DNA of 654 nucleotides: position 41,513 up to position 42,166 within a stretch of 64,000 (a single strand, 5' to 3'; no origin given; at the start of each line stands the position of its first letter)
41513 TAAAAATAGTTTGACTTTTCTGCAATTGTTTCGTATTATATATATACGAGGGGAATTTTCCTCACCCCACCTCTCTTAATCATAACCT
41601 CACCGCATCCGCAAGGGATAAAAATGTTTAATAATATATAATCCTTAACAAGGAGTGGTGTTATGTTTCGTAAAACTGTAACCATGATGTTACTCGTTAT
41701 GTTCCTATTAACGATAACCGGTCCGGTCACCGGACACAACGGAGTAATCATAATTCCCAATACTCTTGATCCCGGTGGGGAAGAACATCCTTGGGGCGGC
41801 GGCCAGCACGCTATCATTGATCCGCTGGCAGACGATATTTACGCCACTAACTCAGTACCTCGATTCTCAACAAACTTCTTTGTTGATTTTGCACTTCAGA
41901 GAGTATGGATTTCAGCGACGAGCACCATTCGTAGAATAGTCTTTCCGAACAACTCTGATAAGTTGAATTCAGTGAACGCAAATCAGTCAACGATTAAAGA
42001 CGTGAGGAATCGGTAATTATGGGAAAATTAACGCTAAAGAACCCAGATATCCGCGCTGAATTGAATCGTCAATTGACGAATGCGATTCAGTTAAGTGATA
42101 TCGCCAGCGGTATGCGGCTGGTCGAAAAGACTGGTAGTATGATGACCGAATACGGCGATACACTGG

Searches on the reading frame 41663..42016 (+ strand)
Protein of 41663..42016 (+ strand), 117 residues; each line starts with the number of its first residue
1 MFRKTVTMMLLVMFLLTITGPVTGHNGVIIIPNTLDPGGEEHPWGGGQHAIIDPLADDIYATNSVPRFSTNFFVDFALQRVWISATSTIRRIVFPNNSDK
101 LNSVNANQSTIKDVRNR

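Call 9: search_protein_families(library=pfam, proteins=[window:41663-42016:+], max_evalue=0.01)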
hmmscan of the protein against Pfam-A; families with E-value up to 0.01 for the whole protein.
window:41663-42016:+ (117 aa): 0 families
